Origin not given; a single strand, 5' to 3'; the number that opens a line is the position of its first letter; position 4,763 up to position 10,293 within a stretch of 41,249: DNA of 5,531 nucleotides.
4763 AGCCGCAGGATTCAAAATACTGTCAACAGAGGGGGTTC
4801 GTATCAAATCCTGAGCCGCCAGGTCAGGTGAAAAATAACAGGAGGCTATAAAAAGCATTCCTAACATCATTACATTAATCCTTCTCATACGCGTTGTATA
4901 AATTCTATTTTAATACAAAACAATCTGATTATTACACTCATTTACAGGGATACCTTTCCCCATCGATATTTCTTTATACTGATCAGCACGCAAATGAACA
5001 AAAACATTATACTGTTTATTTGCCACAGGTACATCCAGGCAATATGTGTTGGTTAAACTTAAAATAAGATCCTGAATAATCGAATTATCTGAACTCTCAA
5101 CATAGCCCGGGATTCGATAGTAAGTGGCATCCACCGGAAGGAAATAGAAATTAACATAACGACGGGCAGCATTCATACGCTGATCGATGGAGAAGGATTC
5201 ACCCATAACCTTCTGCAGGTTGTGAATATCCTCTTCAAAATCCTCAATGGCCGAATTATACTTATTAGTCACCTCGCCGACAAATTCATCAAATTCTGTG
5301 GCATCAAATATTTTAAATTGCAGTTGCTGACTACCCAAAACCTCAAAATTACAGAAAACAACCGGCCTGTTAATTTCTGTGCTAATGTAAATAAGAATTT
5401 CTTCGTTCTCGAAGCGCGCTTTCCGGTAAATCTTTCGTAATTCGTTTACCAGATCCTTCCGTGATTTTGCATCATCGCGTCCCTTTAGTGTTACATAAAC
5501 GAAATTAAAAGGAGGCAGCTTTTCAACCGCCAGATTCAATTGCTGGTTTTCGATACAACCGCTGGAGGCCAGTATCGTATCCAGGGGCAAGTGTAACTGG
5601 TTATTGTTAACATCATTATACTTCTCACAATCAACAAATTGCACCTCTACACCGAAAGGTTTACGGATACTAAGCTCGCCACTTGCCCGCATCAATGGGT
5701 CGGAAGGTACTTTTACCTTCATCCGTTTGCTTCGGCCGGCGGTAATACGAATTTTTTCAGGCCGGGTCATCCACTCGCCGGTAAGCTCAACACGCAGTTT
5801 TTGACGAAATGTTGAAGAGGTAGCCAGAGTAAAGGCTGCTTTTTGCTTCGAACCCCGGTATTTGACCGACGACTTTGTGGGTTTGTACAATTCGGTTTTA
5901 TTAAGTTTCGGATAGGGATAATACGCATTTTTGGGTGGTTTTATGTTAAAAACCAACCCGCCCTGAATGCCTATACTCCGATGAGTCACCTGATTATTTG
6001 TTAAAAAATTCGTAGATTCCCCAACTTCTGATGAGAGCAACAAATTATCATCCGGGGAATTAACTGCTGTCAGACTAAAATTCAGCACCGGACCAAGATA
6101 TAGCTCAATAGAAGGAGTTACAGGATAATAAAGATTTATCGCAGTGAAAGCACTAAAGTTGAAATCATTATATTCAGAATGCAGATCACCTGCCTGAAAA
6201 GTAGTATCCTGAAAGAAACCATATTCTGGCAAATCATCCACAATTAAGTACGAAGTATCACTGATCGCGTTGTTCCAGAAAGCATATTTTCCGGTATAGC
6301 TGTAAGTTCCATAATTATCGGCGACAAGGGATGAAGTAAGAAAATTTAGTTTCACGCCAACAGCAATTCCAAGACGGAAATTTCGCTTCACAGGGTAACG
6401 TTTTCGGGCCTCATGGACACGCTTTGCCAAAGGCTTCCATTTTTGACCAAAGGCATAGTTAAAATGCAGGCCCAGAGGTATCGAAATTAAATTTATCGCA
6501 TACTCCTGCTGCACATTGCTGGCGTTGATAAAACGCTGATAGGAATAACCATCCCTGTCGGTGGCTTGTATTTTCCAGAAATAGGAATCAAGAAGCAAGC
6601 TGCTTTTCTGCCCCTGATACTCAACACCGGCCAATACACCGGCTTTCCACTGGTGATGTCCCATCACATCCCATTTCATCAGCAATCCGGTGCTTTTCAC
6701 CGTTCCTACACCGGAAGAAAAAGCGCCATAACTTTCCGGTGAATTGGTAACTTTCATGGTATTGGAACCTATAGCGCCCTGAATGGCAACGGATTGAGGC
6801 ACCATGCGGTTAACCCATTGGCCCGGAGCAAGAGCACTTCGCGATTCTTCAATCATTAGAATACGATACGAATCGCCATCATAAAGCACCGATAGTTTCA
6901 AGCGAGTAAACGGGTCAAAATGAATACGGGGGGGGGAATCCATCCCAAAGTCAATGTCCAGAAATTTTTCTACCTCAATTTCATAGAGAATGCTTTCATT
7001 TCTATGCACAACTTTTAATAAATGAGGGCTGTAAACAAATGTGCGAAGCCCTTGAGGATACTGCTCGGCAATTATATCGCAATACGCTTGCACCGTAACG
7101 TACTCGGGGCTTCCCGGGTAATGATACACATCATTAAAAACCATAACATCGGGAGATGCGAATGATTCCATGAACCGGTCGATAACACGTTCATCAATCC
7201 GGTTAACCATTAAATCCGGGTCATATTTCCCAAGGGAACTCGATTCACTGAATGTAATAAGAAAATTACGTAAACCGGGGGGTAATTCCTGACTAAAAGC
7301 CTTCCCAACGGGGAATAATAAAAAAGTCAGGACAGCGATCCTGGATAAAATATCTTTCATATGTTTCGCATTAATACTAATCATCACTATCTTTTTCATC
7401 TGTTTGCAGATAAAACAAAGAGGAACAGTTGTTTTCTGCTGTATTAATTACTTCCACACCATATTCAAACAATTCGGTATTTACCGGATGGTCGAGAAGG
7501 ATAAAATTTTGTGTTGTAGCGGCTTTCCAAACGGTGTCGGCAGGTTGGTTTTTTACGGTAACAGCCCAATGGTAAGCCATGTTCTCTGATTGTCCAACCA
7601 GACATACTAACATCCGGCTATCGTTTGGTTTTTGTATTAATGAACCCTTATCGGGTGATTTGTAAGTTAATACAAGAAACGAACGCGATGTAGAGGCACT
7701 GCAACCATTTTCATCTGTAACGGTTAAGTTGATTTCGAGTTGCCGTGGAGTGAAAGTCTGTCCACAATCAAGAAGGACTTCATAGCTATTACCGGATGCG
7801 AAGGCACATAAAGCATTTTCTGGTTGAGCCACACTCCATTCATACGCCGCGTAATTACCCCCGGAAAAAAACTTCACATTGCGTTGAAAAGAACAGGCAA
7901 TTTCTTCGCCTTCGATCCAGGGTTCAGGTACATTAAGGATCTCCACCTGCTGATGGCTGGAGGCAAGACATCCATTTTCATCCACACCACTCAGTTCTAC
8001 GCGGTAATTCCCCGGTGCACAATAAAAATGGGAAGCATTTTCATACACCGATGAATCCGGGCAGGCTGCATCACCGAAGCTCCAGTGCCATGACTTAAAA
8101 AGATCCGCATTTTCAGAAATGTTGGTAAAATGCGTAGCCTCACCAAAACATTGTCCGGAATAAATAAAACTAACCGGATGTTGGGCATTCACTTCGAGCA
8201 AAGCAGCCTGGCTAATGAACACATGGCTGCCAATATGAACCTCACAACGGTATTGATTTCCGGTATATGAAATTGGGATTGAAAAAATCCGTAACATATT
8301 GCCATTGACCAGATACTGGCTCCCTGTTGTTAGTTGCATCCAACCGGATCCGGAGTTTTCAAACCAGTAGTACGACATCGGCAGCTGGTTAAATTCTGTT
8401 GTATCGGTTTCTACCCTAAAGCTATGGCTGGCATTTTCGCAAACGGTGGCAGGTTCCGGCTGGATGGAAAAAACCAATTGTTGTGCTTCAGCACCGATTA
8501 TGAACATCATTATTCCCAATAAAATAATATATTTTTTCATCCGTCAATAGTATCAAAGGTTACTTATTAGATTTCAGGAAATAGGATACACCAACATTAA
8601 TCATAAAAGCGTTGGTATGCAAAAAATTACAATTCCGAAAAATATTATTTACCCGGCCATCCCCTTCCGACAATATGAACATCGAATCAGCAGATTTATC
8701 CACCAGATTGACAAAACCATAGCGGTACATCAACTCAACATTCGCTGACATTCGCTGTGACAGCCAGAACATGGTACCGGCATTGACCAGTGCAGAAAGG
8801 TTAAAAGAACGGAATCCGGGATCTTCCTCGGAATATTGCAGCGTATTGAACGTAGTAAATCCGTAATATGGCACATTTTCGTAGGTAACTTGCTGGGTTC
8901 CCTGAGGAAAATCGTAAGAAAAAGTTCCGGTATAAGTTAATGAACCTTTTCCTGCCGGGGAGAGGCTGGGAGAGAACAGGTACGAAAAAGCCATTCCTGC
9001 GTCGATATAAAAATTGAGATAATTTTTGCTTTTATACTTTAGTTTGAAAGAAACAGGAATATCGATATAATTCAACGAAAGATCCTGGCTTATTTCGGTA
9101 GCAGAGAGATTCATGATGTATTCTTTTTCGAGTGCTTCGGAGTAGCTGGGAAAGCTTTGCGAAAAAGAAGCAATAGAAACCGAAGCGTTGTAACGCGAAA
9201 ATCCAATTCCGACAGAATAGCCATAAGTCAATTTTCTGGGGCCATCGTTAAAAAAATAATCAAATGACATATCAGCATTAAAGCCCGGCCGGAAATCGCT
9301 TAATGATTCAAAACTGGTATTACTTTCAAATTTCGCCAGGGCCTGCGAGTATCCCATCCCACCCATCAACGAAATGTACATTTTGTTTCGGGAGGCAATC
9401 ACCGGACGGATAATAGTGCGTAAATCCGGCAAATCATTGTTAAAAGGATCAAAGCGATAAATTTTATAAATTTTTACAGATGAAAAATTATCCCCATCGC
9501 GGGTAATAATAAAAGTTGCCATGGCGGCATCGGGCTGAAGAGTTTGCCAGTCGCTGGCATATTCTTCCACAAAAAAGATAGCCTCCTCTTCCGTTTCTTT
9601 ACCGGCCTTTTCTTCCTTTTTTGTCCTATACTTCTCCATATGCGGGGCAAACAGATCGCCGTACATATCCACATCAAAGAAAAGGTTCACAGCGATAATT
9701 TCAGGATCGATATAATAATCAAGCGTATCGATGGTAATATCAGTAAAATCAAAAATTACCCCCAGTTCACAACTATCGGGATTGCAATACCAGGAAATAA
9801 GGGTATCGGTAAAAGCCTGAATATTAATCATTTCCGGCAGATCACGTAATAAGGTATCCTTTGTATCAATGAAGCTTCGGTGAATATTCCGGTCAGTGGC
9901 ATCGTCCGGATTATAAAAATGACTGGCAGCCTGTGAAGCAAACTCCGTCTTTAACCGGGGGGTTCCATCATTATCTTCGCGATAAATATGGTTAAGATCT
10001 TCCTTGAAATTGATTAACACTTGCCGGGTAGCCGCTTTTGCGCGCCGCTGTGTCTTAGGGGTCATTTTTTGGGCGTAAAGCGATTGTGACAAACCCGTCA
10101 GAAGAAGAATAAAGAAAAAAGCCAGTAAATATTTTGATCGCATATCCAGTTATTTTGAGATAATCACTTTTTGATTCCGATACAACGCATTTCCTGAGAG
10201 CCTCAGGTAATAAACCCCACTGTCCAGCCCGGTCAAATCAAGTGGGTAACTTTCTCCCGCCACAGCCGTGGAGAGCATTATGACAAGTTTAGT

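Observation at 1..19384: A 19-kb, seven-gene co-directional surface operon that links a giant T9SS adhesin to OM barrels, a vWA protein and a MacB-like ABC transporter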

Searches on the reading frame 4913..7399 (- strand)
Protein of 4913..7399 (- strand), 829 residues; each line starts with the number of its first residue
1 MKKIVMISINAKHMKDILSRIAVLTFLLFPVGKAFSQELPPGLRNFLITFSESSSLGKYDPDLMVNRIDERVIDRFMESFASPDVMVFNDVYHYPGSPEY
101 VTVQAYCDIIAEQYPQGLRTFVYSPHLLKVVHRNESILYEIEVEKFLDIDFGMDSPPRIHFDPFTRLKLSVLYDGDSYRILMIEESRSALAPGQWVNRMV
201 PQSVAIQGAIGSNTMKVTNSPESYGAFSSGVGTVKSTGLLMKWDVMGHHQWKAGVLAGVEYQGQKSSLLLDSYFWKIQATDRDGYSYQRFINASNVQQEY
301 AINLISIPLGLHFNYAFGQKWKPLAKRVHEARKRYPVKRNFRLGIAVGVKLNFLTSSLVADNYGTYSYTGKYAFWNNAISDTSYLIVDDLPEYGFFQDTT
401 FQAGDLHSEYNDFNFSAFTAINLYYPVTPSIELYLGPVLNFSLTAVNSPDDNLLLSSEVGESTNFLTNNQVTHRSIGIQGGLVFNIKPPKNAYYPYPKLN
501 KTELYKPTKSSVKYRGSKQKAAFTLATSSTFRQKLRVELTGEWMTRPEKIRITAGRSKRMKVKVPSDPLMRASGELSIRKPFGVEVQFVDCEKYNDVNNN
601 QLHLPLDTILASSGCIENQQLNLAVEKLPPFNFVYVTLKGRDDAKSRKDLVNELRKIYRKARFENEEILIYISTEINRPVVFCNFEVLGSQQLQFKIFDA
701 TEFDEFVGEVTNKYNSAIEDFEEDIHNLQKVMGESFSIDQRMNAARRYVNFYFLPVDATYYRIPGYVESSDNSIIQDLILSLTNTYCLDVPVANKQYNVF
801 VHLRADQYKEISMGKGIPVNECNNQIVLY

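Call 5: search_protein_families(library=pfam, proteins=[window:4913-7399:-], max_evalue=0.01)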
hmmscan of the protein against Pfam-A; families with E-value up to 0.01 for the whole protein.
window:4913-7399:- (829 aa): 0 families

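Call 6: search_protein_families(library=ncbifam, proteins=[window:4913-7399:-], max_evalue=0.01)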
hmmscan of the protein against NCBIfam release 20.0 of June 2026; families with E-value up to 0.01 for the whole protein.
window:4913-7399:- (829 aa): 0 families

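Call 11: search_protein_families(library=pfam, proteins=[window:4913-7399:-], max_evalue=10)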
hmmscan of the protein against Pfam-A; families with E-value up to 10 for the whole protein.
window:4913-7399:- (829 aa): 0 families

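Call 25: find_homologous_proteins(query=window:4913-7399:-, max_evalue=0.001)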
Query window:4913-7399:- (829 aa): 8 proteins with E <= 0.001 among 8000 candidates.
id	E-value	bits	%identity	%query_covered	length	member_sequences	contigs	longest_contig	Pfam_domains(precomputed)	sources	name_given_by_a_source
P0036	0.0e+0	1768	93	100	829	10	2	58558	-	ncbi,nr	ncbi:MAG: hypothetical protein WC151_01245 [Bacteroidales bacterium]|nr:hypothetical protein [Bacter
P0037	0.0e+0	1036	54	96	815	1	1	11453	-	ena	-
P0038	0.0e+0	1036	55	96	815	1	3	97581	-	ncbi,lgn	-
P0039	0.0e+0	1012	53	97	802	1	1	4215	-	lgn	-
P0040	2.6e-295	1000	52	98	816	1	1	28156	-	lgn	-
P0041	8.6e-295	998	53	98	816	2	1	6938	-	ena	-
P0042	1.7e-269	914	49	98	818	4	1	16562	-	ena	-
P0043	3.4e-269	913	47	98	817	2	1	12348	-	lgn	-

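Call 40: predict_structure(alignment_id=A1)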
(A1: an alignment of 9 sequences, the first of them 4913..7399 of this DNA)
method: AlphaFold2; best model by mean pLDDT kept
length: 829 residues; sequences in the alignment: 9
mean_pLDDT: 58.1   pTM: 0.39
mean pLDDT of the five models: 58.1, 49.5, 47.2, 44.4, 42.9
residues with pLDDT >= 90: 55; 70-90: 257; 50-70: 172; < 50: 345
segments of 3 or more residues with pLDDT < 50: 1-37, 94-96, 148-164, 188-199, 319-339, 380-382, 388-397, 452-456, 458-462, 488-501, 507-517, 628-829
pLDDT, mean of each block of 10 residues (from residue 1): 28 41 35 42 83 73 66 84 74 56 78 64 69 75 62 38 60 82 59 39 86 84 77 91 74 88 87 71 65 75 89 72 38 41 89 77 65 53 50 47 58 83 79 89 72 48 60 89 66 36 47 48 75 74 68 77 62 71 68 64 77 69 64 33 40 39 31 29 26 25 34 28 24 23 23 26 23 41 41 38 39 39 45
secondary structure, 60 per line:
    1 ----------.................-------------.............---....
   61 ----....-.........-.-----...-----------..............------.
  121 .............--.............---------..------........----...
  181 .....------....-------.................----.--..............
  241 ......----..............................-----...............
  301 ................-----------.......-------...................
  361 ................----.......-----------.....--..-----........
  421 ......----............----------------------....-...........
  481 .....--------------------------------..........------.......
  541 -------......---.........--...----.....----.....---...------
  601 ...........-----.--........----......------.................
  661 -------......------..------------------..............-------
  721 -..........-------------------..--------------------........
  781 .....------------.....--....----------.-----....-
elements in order (helices of 4 or more, strands of 3 or more residues): H11-27 H41-53 E57-60 E65-68 H70-78 E86-88 E100-102 H103-113 E120-133 E136-148 E166-173 E178-185 H192-195 E203-219 E227-246 E251-280 E286-316 H328-334 E342-376 E381-387 E399-403 E413-426 E431-442 H465-468 E470-485 E518-527 E534-540 E548-553 E557-565 E575-579 E584-588 E601-605 H606-611 E620-627 E632-637 H644-660 E668-673 H700-713 H722-731 H773-785 E798-802 H805-808 E825-828
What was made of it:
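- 4910..7399 (-): An 829-aa outer-membrane protein (likely true start at 7360). It has an N-terminal alpha/beta domain, a small beta-barrel, an Ig-like domain and a conserved C-terminal domain of unknown fold. It is a paralogue of the 527-aa barrel protein. The AlphaFold model has mean pLDDT 58, with most of the barrel region 200-485 above 70 (call 40).
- The 829-aa model is of low confidence, and its best-conserved C-terminal domain is unmodelled (call 40).
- Tried and rejected: Its conserved C-terminal 200 residues remain unmodelled (call 40).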

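Call 51: fold_search(model_id=the predicted structure, library=pdb)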
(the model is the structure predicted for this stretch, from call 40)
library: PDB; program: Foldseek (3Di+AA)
matches with E <= 10: 1097; with E <= 0.001: 34
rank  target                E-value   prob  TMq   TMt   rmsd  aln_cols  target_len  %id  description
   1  2x56                  3.9e-06  1.00  0.13  0.33  16.4       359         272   11  Yersinia Pestis Plasminogen Activator Pla (Native) (released 2010-07-28)
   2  9nh1_B                5.1e-06  1.00  0.12  0.30  22.3       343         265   10  In situ cryo-EM structure of porin I of the Legionella Dot/Icm T4SS machine (released 2025-09-17)
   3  2x55                  8.1e-06  1.00  0.13  0.33  16.1       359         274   12  Yersinia Pestis Plasminogen Activator Pla (Native) (released 2010-07-28)
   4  9nh1_A                1.3e-05  1.00  0.13  0.33  22.0       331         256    8  In situ cryo-EM structure of porin I of the Legionella Dot/Icm T4SS machine (released 2025-09-17)
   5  7xw0_B                3.1e-05  1.00  0.12  0.32  27.6       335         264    7  Crystal structure of pOmpT (released 2023-05-31)
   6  9a2m_MODEL_1_A        4.7e-05  1.00  0.13  0.27  16.2       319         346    9  Model of E. coli OmpA by in-cell photo-crosslinking MS and deep learning (released 2023-02-24)
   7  9fzc_A                5.7e-05  1.00  0.12  0.40  13.6       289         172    8  Structure of OmpA-short in complex with nanobody Nb01 (released 2024-07-17)
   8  7xw0_A                5.7e-05  0.99  0.11  0.30  28.8       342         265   10  Crystal structure of pOmpT (released 2023-05-31)
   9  9nh1_C                8.2e-05  1.00  0.13  0.33  21.3       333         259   10  In situ cryo-EM structure of porin I of the Legionella Dot/Icm T4SS machine (released 2025-09-17)
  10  9a34_MODEL_1_A        8.2e-05  0.97  0.12  0.25  27.6       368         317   10  Model of E. coli OmpT by in-cell photo-crosslinking MS and deep learning (released 2023-02-24)
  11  2x4m_C                9.6e-05  1.00  0.14  0.31  16.3       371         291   11  Yersinia Pestis Plasminogen Activator Pla (released 2010-07-28)
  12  3aeh_A                9.6e-05  0.97  0.11  0.24  28.0       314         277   10  Integral membrane domain of autotransporter Hbp (released 2010-07-07)
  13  1i78_A                1.2e-04  0.96  0.11  0.25  27.2       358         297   11  CRYSTAL STRUCTURE OF OUTER MEMBRANE PROTEASE OMPT FROM ESCHERICHIA COLI (released 2001-10-03)
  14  3qrc_A                1.2e-04  1.00  0.11  0.45  14.1       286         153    6  The crystal structure of Ail, the attachment invasion locus protein of Yersinia pestis, in complex with the heparin an (released 2011-11-23)
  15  3kvn_A                1.3e-04  0.93  0.11  0.14  25.0       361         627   11  Crystal structure of the full-length autotransporter EstA from Pseudomonas aeruginosa (released 2010-01-26)
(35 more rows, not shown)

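Call 69: search_solved_structures(query=A1, max_evalue=10)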
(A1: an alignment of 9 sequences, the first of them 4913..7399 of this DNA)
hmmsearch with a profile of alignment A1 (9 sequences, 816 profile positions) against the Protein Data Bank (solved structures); distinct sequences matched with E-value up to 10: 2.
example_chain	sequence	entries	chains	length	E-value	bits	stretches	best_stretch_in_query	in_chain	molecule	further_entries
9kgz_A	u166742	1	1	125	0.22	12.7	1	504-558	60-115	De novo designed monomeric mainly-beta protein B10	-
9kgy_A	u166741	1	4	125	0.25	12.5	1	504-558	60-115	De novo designed monomeric mainly-beta protein B10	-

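Call 82: search_protein_representatives(alignment_id=A1)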
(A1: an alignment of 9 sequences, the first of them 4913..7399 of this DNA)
Query: 9 sequences, 816 profile positions. Proteins with E-value up to 0.001 (for the whole library): 162; up to 1e-10: 40; up to 1e-30: 6. The best 150 are listed.
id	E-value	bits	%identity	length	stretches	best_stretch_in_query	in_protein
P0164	0.0e+00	1099.0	-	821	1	1-816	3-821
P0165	2.4e-266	902.4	-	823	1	6-816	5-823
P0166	3.8e-191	653.6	-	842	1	15-813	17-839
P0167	2.3e-135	469.2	-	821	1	6-793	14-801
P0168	2.5e-97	343.3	-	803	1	7-795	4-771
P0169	4.5e-37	144.0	-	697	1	141-679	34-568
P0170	3.8e-25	104.6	-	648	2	11-303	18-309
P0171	2.0e-23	98.9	-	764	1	213-706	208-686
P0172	1.3e-22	96.2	-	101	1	407-502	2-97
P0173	2.5e-22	95.2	-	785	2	65-588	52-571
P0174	4.6e-22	94.4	-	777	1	3-658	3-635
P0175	2.8e-20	88.5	-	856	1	36-596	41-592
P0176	5.3e-20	87.6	-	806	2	65-309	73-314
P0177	6.6e-20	87.2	-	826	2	44-302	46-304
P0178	1.8e-17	79.2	-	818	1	57-619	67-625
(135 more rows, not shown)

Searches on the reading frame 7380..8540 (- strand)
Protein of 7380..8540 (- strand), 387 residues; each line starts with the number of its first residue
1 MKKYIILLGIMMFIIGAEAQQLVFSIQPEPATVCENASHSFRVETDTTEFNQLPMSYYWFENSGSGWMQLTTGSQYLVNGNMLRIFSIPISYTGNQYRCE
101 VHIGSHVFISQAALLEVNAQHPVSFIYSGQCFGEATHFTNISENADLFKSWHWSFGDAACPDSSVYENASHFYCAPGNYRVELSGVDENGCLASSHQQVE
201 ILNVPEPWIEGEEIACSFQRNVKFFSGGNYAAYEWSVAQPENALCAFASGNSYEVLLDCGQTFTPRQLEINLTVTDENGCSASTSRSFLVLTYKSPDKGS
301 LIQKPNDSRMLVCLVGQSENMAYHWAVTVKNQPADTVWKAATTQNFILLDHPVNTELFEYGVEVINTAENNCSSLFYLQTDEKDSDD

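Call 5: search_protein_families(library=pfam, proteins=[window:7380-8540:-], max_evalue=0.01)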
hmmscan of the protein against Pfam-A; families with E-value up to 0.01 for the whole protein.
window:7380-8540:- (387 aa): 2 families
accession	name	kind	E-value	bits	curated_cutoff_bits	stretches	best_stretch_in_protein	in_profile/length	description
PF18911.6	PKD_4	-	1.8e-11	44.4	27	1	137-196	21-79/85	PKD domain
PF00801.26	PKD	-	0.00024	21.5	23.5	1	149-193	30-73/80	PKD domain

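Call 6: search_protein_families(library=ncbifam, proteins=[window:7380-8540:-], max_evalue=0.01)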
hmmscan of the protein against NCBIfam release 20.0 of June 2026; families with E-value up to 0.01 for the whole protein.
window:7380-8540:- (387 aa): 1 family
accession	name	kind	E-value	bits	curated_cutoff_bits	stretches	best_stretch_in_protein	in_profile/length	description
TIGR00864.1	PCC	subfamily_domain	0.00044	16.7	1861.4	1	127-207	2009-2093/2700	polycystin cation channel protein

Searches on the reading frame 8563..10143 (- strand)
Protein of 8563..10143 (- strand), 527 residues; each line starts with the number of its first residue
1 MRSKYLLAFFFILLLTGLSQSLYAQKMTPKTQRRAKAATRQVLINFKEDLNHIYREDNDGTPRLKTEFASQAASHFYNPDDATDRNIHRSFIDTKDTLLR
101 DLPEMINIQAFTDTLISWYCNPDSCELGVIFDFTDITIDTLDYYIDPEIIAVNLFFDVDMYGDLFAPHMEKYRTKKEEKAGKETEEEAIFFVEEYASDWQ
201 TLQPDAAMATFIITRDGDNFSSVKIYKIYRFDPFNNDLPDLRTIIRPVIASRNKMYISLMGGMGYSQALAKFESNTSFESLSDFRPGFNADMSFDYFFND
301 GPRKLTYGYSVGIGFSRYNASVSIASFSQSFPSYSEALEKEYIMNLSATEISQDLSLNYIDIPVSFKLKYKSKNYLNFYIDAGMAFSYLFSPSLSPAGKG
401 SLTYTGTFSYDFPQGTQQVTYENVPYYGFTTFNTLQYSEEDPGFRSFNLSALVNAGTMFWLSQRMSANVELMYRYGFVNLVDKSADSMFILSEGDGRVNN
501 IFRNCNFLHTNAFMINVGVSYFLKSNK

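Call 5: search_protein_families(library=pfam, proteins=[window:8563-10143:-], max_evalue=0.01)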
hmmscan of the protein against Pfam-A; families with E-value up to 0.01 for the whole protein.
window:8563-10143:- (527 aa): 1 family
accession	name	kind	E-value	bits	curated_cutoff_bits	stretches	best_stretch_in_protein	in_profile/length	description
PF13568.12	OMP_b-brl_2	-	2.5e-09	37.9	27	1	257-480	11-173/175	Outer membrane protein beta-barrel domain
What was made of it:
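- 8560..10143 (-): A 527-aa outer-membrane beta-barrel protein with an N-terminal periplasmic domain. OMP_b-brl_2 at 2.5e-9 (call 5).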

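Call 6: search_protein_families(library=ncbifam, proteins=[window:8563-10143:-], max_evalue=0.01)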
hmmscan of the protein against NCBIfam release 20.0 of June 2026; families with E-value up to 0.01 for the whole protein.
window:8563-10143:- (527 aa): 0 families
